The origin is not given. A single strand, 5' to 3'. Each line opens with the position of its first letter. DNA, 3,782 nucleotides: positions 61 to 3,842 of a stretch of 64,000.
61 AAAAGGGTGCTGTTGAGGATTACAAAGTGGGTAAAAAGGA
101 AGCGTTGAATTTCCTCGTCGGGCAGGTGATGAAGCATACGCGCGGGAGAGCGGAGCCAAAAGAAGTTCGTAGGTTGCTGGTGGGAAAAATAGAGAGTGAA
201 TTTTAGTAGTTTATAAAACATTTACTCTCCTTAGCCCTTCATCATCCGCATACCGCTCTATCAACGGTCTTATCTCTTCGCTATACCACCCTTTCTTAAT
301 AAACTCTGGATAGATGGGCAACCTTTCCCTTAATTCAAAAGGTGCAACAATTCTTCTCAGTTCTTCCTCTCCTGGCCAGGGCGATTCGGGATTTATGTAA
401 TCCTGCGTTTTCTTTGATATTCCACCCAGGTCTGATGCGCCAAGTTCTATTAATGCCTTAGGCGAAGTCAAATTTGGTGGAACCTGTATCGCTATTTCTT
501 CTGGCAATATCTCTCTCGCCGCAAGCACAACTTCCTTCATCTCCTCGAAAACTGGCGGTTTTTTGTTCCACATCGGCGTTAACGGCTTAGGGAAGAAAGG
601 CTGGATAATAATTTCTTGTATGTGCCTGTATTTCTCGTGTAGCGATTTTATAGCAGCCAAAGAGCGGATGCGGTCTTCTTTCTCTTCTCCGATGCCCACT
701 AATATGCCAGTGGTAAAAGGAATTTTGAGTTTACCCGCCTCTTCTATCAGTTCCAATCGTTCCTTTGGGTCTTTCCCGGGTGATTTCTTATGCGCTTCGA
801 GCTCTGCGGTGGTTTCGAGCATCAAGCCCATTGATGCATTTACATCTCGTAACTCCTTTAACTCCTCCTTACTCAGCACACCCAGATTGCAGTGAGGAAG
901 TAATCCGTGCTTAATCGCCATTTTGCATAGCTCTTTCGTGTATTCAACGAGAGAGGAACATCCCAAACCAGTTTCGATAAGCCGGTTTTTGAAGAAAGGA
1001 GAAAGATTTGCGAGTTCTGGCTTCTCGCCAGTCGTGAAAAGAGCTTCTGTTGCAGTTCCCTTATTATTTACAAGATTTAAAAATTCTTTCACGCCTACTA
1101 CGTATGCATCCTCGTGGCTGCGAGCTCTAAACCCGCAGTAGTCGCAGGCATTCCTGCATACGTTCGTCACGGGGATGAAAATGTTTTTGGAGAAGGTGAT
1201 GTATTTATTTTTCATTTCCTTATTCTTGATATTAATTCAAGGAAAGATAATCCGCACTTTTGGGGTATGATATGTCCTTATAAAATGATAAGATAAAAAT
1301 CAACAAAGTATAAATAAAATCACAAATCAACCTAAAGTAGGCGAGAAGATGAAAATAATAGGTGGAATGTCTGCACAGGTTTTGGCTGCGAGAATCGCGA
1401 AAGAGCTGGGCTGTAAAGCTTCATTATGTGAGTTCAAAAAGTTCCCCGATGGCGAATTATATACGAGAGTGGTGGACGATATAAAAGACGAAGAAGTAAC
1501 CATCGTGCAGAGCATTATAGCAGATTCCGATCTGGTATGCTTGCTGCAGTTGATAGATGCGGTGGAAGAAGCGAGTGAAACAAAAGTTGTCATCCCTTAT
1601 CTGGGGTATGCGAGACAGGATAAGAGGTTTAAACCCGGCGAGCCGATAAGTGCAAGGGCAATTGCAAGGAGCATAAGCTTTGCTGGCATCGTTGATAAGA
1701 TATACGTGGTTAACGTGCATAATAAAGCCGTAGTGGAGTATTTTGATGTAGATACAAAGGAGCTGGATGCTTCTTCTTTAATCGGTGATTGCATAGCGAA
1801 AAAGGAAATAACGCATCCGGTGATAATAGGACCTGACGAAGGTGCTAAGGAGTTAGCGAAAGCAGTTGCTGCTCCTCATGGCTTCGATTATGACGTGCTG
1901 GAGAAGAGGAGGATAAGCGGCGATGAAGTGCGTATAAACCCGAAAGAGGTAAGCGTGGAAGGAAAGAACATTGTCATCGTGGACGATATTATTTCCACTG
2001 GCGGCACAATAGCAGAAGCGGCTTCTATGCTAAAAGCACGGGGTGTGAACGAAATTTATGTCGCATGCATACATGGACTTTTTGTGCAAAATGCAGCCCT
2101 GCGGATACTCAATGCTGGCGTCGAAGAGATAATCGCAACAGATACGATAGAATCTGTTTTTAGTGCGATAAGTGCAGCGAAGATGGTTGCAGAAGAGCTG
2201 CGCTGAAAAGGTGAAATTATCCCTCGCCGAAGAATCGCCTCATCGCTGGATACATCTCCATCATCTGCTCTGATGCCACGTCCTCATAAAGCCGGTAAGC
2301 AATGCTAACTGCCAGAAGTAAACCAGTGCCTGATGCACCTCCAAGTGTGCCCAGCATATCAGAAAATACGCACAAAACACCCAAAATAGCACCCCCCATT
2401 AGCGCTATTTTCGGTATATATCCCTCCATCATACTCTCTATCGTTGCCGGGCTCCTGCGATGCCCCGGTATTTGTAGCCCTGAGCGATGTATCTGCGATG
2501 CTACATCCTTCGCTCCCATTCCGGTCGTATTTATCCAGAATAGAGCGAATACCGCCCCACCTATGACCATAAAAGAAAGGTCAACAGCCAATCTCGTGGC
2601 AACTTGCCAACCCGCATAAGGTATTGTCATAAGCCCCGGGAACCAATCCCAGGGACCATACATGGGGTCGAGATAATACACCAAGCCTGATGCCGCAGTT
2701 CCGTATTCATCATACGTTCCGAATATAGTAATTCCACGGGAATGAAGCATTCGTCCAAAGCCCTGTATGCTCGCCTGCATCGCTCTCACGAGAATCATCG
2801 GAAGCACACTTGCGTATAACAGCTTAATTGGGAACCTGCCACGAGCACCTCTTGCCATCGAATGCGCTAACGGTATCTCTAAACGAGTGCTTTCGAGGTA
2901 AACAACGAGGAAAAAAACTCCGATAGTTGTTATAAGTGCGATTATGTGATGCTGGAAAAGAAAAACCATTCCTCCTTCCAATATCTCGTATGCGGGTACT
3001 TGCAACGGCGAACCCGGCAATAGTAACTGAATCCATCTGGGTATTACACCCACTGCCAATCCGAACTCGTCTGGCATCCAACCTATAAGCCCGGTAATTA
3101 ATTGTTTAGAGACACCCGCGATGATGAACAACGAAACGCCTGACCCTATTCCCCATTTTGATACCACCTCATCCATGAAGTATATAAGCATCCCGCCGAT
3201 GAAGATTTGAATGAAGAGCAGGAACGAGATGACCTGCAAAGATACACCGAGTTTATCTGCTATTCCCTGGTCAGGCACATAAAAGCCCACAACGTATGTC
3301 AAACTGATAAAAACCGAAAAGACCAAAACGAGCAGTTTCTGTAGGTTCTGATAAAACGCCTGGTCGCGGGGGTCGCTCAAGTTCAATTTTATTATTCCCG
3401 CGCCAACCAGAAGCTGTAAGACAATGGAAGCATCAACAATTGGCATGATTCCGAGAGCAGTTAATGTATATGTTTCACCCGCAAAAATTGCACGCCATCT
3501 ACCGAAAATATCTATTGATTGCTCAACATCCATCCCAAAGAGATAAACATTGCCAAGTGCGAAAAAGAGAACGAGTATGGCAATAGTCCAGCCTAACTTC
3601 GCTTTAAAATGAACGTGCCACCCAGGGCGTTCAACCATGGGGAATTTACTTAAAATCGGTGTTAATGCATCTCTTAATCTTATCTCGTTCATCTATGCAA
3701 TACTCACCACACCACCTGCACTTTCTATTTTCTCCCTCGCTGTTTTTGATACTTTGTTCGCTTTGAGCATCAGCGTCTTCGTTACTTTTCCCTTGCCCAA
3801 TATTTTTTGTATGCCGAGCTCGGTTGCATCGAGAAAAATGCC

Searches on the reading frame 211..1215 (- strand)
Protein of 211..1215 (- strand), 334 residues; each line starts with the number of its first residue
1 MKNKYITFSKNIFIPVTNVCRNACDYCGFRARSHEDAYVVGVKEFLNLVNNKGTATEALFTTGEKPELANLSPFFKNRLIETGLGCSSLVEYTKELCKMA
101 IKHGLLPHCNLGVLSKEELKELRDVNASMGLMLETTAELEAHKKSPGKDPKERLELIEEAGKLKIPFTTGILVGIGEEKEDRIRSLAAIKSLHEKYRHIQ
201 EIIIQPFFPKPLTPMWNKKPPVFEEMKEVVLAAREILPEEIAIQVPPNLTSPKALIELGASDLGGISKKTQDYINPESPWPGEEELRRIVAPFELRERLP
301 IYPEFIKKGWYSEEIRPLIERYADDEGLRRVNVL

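Call 58: search_protein_families(library=pfam, proteins=[window:211-1215:-], max_evalue=0.00001)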
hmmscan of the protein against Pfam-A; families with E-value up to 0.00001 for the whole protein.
window:211-1215:- (334 aa): 1 family
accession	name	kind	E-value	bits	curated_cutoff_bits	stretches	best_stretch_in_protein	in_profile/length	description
PF04055.27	Radical_SAM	-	1.1e-15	58.7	29.5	1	14-186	1-163/166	Radical SAM superfamily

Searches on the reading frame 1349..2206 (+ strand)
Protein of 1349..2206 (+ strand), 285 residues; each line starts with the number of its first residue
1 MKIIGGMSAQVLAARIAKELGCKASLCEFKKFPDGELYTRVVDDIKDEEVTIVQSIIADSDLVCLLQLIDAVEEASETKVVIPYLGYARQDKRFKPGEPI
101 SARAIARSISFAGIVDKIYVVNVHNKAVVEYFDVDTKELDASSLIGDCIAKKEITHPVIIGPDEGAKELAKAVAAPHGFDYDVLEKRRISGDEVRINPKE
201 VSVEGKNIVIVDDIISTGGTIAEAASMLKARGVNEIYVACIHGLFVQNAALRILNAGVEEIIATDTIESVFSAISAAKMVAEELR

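Call 58: search_protein_families(library=pfam, proteins=[window:1349-2206:+], max_evalue=0.00001)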
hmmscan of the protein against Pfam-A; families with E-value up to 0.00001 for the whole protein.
window:1349-2206:+ (285 aa): 3 families
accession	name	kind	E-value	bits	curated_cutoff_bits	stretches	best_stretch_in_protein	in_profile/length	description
PF13793.12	Pribosyltran_N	-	2.5e-30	105.1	25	1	1-113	1-117/117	N-terminal domain of ribose phosphate pyrophosphokinase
PF00156.33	Pribosyltran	-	3.9e-14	52.7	26.3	1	141-242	15-124/158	Phosphoribosyl transferase domain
PF14572.12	Pribosyl_synth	-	2.7e-12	47.5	27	1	203-278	81-156/184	Phosphoribosyl synthetase-associated domain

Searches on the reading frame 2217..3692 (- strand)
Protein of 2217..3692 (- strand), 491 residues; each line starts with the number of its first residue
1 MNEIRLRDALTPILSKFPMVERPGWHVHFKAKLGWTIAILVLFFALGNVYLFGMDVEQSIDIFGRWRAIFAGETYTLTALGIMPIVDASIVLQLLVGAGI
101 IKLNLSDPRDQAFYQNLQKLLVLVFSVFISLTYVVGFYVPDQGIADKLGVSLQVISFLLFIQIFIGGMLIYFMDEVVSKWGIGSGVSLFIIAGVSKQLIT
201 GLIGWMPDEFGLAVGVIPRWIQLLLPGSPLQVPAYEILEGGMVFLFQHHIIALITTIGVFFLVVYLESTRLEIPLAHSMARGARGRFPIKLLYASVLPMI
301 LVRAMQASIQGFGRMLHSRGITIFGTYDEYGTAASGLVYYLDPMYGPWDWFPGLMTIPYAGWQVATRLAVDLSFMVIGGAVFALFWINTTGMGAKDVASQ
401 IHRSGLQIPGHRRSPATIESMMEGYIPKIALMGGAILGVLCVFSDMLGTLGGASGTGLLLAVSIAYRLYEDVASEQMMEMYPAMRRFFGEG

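Call 58: search_protein_families(library=pfam, proteins=[window:2217-3692:-], max_evalue=0.00001)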
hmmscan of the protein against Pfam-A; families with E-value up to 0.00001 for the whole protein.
window:2217-3692:- (491 aa): 2 families
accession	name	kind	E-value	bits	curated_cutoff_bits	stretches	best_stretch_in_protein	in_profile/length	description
PF00344.25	SecY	-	1.3e-65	222.2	32.2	1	76-469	1-306/306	SecY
PF10559.14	Plug_translocon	-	7.4e-10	38.9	22.1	1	41-73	1-33/35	Plug domain of Sec61p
